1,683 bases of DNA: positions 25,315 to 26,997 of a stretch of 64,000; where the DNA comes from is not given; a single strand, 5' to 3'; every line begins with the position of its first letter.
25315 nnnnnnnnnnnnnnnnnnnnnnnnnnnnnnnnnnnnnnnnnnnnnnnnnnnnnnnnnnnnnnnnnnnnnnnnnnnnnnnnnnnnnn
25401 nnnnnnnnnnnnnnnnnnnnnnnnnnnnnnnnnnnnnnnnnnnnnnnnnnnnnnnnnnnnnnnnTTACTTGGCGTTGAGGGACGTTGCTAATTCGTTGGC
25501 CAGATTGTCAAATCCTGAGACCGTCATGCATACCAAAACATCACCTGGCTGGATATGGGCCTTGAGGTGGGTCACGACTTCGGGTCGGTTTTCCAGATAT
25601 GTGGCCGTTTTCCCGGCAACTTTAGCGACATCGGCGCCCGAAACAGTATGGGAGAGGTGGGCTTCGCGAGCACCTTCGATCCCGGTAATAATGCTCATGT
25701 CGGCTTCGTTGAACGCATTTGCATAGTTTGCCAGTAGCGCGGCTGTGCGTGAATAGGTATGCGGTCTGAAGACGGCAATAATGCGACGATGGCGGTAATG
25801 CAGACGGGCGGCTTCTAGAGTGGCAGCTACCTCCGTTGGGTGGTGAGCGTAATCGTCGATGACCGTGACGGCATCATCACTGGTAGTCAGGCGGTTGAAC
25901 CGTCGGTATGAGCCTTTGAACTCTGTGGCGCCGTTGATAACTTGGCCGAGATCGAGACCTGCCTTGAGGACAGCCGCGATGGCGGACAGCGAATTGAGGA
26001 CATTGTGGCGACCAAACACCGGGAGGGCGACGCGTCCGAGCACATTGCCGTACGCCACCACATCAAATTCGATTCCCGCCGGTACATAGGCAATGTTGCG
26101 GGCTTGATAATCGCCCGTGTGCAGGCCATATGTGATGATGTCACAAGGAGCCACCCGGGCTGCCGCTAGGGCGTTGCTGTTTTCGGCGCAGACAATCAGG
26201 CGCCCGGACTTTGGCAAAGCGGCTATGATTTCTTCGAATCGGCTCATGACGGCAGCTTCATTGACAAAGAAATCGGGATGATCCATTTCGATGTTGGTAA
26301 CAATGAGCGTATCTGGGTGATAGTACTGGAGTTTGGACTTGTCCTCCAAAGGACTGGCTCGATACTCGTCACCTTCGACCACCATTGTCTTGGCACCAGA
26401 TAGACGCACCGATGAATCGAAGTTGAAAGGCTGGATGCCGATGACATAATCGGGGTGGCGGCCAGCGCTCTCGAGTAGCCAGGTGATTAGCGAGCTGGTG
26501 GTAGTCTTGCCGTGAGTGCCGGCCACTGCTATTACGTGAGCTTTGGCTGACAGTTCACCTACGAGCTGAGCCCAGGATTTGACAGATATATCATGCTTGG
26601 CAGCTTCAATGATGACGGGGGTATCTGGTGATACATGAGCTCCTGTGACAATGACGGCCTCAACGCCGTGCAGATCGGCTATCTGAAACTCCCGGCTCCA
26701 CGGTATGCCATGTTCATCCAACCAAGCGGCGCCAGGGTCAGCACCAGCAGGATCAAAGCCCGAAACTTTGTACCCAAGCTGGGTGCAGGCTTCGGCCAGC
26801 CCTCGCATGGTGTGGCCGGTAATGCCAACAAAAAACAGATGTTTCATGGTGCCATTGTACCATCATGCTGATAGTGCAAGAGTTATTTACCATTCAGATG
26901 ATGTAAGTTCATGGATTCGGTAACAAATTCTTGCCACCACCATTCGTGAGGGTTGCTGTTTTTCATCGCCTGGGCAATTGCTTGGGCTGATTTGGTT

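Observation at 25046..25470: Self-contained plus-strand mini transcription unit between fusA and mpl, with back-to-back divergent promoters and an intrinsic terminator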

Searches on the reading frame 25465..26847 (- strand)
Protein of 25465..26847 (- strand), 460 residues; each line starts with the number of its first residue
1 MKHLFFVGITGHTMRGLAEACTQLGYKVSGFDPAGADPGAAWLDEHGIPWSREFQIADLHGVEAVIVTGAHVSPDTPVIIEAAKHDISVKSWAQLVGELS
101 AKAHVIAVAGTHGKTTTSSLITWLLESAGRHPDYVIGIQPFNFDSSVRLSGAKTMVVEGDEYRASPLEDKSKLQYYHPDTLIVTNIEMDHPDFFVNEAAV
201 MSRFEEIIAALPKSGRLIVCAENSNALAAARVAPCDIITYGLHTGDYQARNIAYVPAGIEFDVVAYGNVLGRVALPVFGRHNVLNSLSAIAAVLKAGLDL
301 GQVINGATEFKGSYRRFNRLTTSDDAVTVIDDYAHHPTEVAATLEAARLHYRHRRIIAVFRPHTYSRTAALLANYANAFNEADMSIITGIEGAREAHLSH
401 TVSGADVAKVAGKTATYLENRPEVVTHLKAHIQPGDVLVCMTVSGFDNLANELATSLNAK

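Call 9: find_encoding_contigs(protein=window:25465-26847:-, flank=6000, max_places=8)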
Protein window:25465-26847:- (460 aa): 12 contigs read that carry it; 7 places shown.
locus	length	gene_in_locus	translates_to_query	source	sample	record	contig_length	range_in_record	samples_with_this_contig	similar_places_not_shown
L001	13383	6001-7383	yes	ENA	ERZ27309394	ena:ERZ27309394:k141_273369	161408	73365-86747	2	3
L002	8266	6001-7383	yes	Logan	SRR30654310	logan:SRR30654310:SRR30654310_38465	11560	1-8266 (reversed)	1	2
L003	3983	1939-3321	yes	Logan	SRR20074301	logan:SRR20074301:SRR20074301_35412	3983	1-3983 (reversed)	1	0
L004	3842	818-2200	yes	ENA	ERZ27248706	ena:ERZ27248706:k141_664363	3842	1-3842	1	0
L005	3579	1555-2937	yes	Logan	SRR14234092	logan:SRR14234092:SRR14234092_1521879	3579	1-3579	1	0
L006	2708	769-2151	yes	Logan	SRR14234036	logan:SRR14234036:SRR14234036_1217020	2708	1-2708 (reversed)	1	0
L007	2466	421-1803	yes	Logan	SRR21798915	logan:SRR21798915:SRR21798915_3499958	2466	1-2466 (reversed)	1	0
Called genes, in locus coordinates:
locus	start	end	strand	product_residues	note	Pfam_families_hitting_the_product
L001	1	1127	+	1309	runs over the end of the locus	PF04997:RNA_pol_Rpb1_1, PF00623:RNA_pol_Rpb1_2, PF04983:RNA_pol_Rpb1_3, PF05000:RNA_pol_Rpb1_4 (weak), PF04998:RNA_pol_Rpb1_5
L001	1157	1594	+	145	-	PF00164:Ribosom_S12_S23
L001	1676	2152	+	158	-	PF00177:Ribosomal_S7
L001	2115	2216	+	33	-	-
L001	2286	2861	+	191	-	-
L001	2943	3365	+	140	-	PF03479:PCC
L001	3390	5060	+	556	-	PF00005:ABC_tran, PF02463:SMC_N (faint), PF13555:AAA_29 (faint), PF13304:AAA_21 (faint), PF12848:ABC_tran_Xtn (weak), PF00005:ABC_tran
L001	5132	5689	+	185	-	PF00293:NUDIX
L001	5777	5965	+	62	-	-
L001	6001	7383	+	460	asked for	PF01225:Mur_ligase, PF08245:Mur_ligase_M, PF02875:Mur_ligase_C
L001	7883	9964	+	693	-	PF00009:GTP_EFTU, PF03144:GTP_EFTU_D2, PF22042:EF-G_D2, PF14492:EFG_III, PF16658:RF3_C, PF03764:EFG_IV, PF00679:EFG_C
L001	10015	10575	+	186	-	-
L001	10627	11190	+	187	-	PF28549:NDPSase_N (weak), PF00293:NUDIX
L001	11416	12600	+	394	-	PF00009:GTP_EFTU, PF03144:GTP_EFTU_D2, PF03143:GTP_EFTU_D3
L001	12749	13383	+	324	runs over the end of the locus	-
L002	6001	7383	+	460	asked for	PF01225:Mur_ligase, PF08245:Mur_ligase_M, PF02875:Mur_ligase_C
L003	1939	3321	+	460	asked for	PF01225:Mur_ligase, PF08245:Mur_ligase_M, PF02875:Mur_ligase_C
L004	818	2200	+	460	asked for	PF01225:Mur_ligase, PF08245:Mur_ligase_M, PF02875:Mur_ligase_C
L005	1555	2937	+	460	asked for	PF01225:Mur_ligase, PF08245:Mur_ligase_M, PF02875:Mur_ligase_C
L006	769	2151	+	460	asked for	PF01225:Mur_ligase, PF08245:Mur_ligase_M, PF02875:Mur_ligase_C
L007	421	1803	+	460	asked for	PF01225:Mur_ligase, PF08245:Mur_ligase_M, PF02875:Mur_ligase_C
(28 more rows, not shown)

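Call 11: find_related_loci(query=window:25465-26847:-, collection=genome_contigs, flank=4000)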
Query window:25465-26847:- (460 aa) in genome_contigs; peptide patterns used: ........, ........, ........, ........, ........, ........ (x = any residue, [..] = any of these).
599 stretches matched a pattern (row limit reached: there are more); 595 encode a relative of the query (tblastn E <= 1e-3); the best 80 are kept; 80 distinct loci.
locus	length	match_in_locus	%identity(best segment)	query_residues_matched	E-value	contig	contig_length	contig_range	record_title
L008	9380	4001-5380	36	2-460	4e-82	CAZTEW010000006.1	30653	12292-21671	MAG TPA_asm: uncultured Gammaproteobacteria bacterium isolate binchicken_co266_151 genome assembly, contig: NODE_2520_le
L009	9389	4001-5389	35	1-457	5e-81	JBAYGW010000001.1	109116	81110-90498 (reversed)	MAG: Patescibacteria group bacterium isolate SO_2016_GW1_134 scaffold00414_OW334_2016, whole genome shotgun sequence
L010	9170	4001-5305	36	3-441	1e-73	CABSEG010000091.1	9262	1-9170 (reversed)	MAG TPA_asm: uncultured Lachnospiraceae bacterium isolate MGYG-HGUT-02216 genome assembly, contig: GUT_GENOME138783_91,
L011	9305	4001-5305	34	1-443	1e-73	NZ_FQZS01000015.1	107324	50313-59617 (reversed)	Lutispora thermophila DSM 19022, whole genome shotgun sequence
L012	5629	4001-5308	36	1-441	2e-72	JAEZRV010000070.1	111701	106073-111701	MAG: Bacillota bacterium isolate OH_PDB_205 k127_1346164, whole genome shotgun sequence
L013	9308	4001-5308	36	1-441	2e-72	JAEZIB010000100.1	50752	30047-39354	MAG: Bacillota bacterium isolate OH_CDB_159 k127_1229123, whole genome shotgun sequence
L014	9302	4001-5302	33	2-441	2e-70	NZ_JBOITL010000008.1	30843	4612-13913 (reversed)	MAG: Clostridium sp. isolate Enrichment4 NODE_138_length_30843_cov_9.856134, whole genome shotgun sequence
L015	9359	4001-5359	35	1-450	3e-70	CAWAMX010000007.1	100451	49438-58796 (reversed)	MAG: uncultured Chloroflexia bacterium isolate MFD01689.bin.1.112 genome assembly, contig: contig_16506, whole genome sh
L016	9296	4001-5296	33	2-441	2e-70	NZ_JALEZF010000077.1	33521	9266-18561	MAG: Clostridium sp. isolate SUG470 k141_18635, whole genome shotgun sequence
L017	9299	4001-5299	33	2-441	2e-70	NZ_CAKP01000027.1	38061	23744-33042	Caloramator australicus RC3, whole genome shotgun sequence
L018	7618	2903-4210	34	1-441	2e-70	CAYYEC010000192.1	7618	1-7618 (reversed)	MAG TPA_asm: uncultured Eubacteriales bacterium isolate binchicken_co178_180 genome assembly, contig: NODE_11386_length_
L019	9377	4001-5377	34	2-460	1e-69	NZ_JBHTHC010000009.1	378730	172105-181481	Paenibacillus sp. GCM10027626 strain CGMCC 1.60098 GCM70027626_31, whole genome shotgun sequence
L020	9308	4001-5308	37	1-441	9e-70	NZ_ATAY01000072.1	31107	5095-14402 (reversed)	Ruminiclostridium papyrosolvens C7 contig01602, whole genome shotgun sequence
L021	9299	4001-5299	33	2-441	2e-69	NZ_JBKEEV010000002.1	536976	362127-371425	MAG: Clostridium sp. isolate UW_FK_CLOS1_1 LacMBR1_d7_pb17, whole genome shotgun sequence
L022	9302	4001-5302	36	3-441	4e-69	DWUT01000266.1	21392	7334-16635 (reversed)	MAG TPA_asm: Candidatus Mediterraneibacter norfolkensis isolate ChiW9-3490 ChiW9__C134155_L21392_SAMN06858608, whole gen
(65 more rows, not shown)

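Call 15: find_homologous_proteins(query=window:25465-26847:-, max_evalue=1e-60)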
Query window:25465-26847:- (460 aa): 764 proteins with E <= 1e-60 among 8000 candidates; the best 120 are listed.
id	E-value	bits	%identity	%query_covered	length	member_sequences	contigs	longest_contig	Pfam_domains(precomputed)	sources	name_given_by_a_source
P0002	0.0e+0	1027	100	100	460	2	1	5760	PF02875.27,PF08245.19,PF01225.31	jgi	jgi:UDP-N-acetylmuramate--alanine ligase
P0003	2.2e-236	803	75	100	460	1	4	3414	PF02875.27,PF08245.19,PF01225.31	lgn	-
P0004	9.9e-234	794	74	100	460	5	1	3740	PF02875.27,PF08245.19,PF01225.31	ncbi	-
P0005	5.4e-206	703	69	99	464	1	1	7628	PF02875.27,PF08245.19,PF01225.31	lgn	-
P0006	7.0e-202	689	67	100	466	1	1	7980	PF02875.27,PF08245.19,PF01225.31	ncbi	ncbi:MAG TPA: UDP-N-acetylmuramate--L-alanine ligase [Candidatus Saccharimonadia bacterium]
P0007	1.1e-189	649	64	99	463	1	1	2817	PF02875.27,PF08245.19,PF01225.31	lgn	-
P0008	1.6e-187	642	62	99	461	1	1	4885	PF02875.27,PF08245.19,PF01225.31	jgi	jgi:UDP-N-acetylmuramate--alanine ligase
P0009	1.9e-184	632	61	100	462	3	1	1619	PF02875.27,PF08245.19,PF01225.31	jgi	jgi:UDP-N-acetylmuramate--alanine ligase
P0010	4.6e-181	621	62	99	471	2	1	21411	PF02875.27,PF08245.19,PF01225.31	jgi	jgi:UDP-N-acetylmuramate--L-alanine ligase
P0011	4.7e-177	607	58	99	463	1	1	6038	PF02875.27,PF08245.19,PF01225.31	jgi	jgi:UDP-N-acetylmuramate: L-alanyl-gamma-D-glutamyl-meso-diaminopimelate ligase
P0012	6.6e-177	607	59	100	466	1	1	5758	PF02875.27,PF08245.19,PF01225.31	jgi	jgi:UDP-N-acetylmuramate--L-alanine ligase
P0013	1.4e-176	606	57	99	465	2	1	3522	PF02875.27,PF08245.19,PF01225.31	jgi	jgi:UDP-N-acetylmuramate--L-alanine ligase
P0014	4.3e-176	604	58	99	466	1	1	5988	PF02875.27,PF08245.19,PF01225.31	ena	-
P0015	6.8e-176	604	57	99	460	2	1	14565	PF02875.27,PF08245.19,PF01225.31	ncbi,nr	ncbi:MAG: UDP-N-acetylmuramate:L-alanyl-gamma-D-glutamyl-meso-diaminopimelate ligase [Candidatus Sac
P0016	4.6e-175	601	57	100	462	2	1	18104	PF02875.27,PF08245.19,PF01225.31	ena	-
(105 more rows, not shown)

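Call 17: find_encoding_contigs(protein=P0003, flank=5000, max_places=3)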
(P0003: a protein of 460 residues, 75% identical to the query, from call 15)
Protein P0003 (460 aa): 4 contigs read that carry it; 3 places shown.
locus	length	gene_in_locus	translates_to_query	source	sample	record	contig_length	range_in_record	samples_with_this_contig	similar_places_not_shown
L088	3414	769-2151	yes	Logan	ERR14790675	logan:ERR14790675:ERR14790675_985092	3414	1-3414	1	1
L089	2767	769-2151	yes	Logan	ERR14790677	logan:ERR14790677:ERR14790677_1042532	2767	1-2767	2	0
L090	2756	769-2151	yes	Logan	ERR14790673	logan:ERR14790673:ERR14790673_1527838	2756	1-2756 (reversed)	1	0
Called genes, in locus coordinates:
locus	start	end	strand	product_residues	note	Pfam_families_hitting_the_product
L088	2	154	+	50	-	?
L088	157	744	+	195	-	PF00293:NUDIX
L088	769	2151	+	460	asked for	PF01225:Mur_ligase, PF08245:Mur_ligase_M, PF02875:Mur_ligase_C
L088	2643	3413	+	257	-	?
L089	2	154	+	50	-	?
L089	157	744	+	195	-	PF00293:NUDIX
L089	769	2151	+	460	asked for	PF01225:Mur_ligase, PF08245:Mur_ligase_M, PF02875:Mur_ligase_C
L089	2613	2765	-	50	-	?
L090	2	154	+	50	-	?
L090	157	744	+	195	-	PF00293:NUDIX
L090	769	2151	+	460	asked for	PF01225:Mur_ligase, PF08245:Mur_ligase_M, PF02875:Mur_ligase_C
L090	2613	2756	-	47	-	?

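Call 18: find_encoding_contigs(protein=P0004, flank=5000, max_places=3)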
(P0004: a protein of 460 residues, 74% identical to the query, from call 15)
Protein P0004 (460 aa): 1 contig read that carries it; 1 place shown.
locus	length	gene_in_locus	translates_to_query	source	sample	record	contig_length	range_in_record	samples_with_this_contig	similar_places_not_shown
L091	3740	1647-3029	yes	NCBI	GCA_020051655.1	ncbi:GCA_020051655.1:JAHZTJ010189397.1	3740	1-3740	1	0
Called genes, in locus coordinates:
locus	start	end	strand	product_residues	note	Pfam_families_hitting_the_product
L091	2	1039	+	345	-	?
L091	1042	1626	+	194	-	PF00293:NUDIX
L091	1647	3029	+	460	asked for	PF01225:Mur_ligase, PF08245:Mur_ligase_M, PF02875:Mur_ligase_C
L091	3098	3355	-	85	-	-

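Call 19: find_encoding_contigs(protein=P0005, flank=5000, max_places=3)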
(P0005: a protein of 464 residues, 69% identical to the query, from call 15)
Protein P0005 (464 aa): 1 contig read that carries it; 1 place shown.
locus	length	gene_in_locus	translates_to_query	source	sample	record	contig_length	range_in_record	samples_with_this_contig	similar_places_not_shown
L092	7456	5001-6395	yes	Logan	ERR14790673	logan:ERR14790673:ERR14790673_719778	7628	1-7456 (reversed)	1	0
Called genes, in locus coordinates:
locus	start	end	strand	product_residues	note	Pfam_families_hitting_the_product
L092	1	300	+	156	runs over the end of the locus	?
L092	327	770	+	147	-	PF00164:Ribosom_S12_S23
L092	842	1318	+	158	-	PF00177:Ribosomal_S7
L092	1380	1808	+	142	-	PF03479:PCC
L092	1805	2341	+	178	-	PF04073:tRNA_edit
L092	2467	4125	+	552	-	PF00005:ABC_tran, PF02463:SMC_N (faint), PF13555:AAA_29 (faint), PF13304:AAA_21 (weak), PF12848:ABC_tran_Xtn (weak), PF00005:ABC_tran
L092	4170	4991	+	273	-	PF13354:Beta-lactamase2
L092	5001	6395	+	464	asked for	PF01225:Mur_ligase, PF08245:Mur_ligase_M, PF02875:Mur_ligase_C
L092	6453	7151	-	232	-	-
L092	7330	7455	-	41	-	?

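Call 20: find_encoding_contigs(protein=P0006, flank=5000, max_places=3)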
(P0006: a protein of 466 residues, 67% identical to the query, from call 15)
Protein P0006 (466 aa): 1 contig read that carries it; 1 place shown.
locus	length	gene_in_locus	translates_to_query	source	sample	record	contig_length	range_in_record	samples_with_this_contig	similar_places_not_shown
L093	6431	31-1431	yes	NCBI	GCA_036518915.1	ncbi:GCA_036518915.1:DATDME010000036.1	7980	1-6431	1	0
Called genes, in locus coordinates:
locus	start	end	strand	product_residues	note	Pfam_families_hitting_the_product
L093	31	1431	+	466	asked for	PF01225:Mur_ligase, PF08245:Mur_ligase_M, PF02875:Mur_ligase_C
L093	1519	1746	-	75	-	-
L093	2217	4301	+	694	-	PF00009:GTP_EFTU, PF03144:GTP_EFTU_D2, PF22042:EF-G_D2, PF14492:EFG_III, PF16658:RF3_C, PF03764:EFG_IV, PF00679:EFG_C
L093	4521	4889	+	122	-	-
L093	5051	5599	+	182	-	PF28549:NDPSase_N, PF00293:NUDIX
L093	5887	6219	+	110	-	-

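Call 32: find_encoding_contigs(protein=P0007, flank=4000, max_places=2)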
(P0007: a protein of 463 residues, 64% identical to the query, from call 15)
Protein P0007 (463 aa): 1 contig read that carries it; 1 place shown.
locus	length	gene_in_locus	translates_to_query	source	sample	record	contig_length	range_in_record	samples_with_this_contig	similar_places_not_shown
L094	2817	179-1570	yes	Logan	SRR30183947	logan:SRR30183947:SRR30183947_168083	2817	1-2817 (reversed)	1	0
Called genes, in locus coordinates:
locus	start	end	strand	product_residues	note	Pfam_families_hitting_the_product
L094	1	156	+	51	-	?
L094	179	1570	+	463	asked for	PF01225:Mur_ligase, PF08245:Mur_ligase_M, PF02875:Mur_ligase_C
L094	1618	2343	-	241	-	-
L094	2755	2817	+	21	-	?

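Call 33: find_encoding_contigs(protein=P0008, flank=4000, max_places=2)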
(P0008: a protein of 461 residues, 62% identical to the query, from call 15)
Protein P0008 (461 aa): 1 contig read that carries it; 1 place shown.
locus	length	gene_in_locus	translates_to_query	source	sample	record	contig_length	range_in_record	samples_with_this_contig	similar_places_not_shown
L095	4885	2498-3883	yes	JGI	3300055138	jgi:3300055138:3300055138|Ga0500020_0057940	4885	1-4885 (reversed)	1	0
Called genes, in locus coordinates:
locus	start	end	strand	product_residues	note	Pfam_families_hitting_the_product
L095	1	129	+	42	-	?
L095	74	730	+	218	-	PF00702:Hydrolase, PF13419:HAD_2 (weak)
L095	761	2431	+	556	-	PF00005:ABC_tran, PF13555:AAA_29 (faint), PF02463:SMC_N (faint), PF00005:ABC_tran, PF13304:AAA_21 (weak)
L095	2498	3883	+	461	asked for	PF01225:Mur_ligase, PF08245:Mur_ligase_M, PF02875:Mur_ligase_C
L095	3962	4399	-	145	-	-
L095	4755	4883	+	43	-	?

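Call 34: find_encoding_contigs(protein=P0010, flank=4000, max_places=2)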
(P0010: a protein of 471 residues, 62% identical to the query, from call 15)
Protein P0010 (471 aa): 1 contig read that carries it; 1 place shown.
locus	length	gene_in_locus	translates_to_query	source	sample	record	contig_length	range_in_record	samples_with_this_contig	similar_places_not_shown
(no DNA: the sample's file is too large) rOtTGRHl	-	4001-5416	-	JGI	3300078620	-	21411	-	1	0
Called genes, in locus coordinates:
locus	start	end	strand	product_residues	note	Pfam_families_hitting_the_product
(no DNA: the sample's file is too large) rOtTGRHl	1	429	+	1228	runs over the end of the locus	?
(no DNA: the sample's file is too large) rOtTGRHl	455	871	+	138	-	PF00164:Ribosom_S12_S23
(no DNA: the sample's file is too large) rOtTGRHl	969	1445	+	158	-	PF00177:Ribosomal_S7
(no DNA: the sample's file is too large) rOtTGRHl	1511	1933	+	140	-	PF03479:PCC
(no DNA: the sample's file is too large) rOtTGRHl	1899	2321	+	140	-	-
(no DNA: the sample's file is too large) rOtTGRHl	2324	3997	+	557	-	PF00005:ABC_tran, PF02463:SMC_N (faint), PF13555:AAA_29 (faint), PF00006:ATP-synt_ab (faint), PF13304:AAA_21 (faint), PF12848:ABC_tran_Xtn, PF00005:ABC_tran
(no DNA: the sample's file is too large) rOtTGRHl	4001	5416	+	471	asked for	PF01225:Mur_ligase, PF08245:Mur_ligase_M, PF02875:Mur_ligase_C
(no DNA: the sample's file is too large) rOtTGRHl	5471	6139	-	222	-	PF12728:HTH_17 (faint)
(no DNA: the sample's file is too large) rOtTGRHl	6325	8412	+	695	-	PF00009:GTP_EFTU, PF03144:GTP_EFTU_D2, PF22042:EF-G_D2, PF14492:EFG_III, PF16658:RF3_C, PF03764:EFG_IV, PF00679:EFG_C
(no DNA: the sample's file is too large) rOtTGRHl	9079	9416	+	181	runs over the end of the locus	PF28549:NDPSase_N, PF00293:NUDIX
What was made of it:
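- Every relative examined has some opposite-strand unit between murC and fusA, but the content is unrelated in each (calls 19, 20, 32, 33, 34).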

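Call 68: search_protein_families(library=phrogs, proteins=[L092:6453-7151:-, L094:1618-2343:-, L095:3962-4399:-, L093:1519-1746:-], max_evalue=1)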
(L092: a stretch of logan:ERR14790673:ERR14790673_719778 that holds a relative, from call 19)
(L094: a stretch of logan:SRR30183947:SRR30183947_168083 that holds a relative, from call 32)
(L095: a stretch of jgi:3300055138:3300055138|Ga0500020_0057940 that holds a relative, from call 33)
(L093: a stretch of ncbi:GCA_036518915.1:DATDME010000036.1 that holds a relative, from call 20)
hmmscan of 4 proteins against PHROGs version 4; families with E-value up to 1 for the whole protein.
L092:6453-7151:- (232 aa): 1 family
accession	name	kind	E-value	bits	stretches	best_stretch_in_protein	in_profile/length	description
phrog_34909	-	unknown function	0.13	13.4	1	200-222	12-34/43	-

L094:1618-2343:- (241 aa): 0 families

L095:3962-4399:- (145 aa): 0 families

L093:1519-1746:- (75 aa): 0 families

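Call 69: search_protein_families(library=padloc, proteins=[L092:6453-7151:-, L094:1618-2343:-, L095:3962-4399:-, L093:1519-1746:-], max_evalue=1)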
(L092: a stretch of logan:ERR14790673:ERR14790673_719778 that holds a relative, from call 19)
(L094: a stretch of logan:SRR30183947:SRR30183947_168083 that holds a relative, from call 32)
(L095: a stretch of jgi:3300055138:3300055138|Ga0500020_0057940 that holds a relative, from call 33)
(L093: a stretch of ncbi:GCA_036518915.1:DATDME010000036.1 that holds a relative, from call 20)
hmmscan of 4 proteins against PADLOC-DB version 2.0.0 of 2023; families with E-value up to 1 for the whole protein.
L092:6453-7151:- (232 aa): 0 families

L094:1618-2343:- (241 aa): 0 families

L095:3962-4399:- (145 aa): 0 families

L093:1519-1746:- (75 aa): 0 families

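Call 83: search_protein_families(library=ncbifam, proteins=[window:25465-26847:-], max_evalue=1e-20)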
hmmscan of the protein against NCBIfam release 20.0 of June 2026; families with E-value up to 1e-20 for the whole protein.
window:25465-26847:- (460 aa): 9 families
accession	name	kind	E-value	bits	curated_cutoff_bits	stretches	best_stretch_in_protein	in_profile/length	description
TIGR01082.1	murC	equivalog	1.4e-102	344.1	335.1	1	3-443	1-438/449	UDP-N-acetylmuramate--L-alanine ligase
TIGR01081.1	mpl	equivalog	2.8e-74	250.7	388.7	1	3-456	1-446/448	UDP-N-acetylmuramate:L-alanyl-gamma-D-glutamyl-meso-diaminopimelate ligase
NF011171.0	PRK14573.1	equivalog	5.6e-53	180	1015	1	3-453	6-444/809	bifunctional UDP-N-acetylmuramate--L-alanine ligase/D-alanine--D-alanine ligase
TIGR01143.1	murF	subfamily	2.4e-27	96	288.6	1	60-359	32-330/418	UDP-N-acetylmuramoyl-tripeptide--D-alanyl-D-alanine ligase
NF001126.0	PRK00139.1-4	equivalog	1.4e-26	93.1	373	0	179-360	195-374/486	UDP-N-acetylmuramoyl-L-alanyl-D-glutamate--2,6-diaminopimelate ligase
TIGR01085.1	murE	subfamily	7e-23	81.2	257.3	0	173-360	173-364/472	UDP-N-acetylmuramyl-tripeptide synthetase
NF008896.0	PRK11929.1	equivalog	8.3e-22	76.9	1023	0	177-345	679-853/965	bifunctional UDP-N-acetylmuramoyl-L-alanyl-D-glutamate--2,6-diaminopimelate ligase MurE/UDP-N-acetylmuramoyl-tripeptide--D-alanyl-D-alanine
NF001124.0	PRK00139.1-2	equivalog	3.4e-21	75.5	476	0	182-439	203-463/500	UDP-N-acetylmuramoyl-L-alanyl-D-glutamate--2,6-diaminopimelate ligase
NF053648.1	pMurE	equivalog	4.6e-21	75.1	600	0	177-357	189-359/464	pseudomurein biosynthesis peptide ligase pMurE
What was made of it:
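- Checked: Corrections: the gene called 'mpl' passes the NCBIfam murC cut-off (344 bits against 335) and fails the mpl cut-off (251 against 389) (call 83). fusA starts at 24965.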
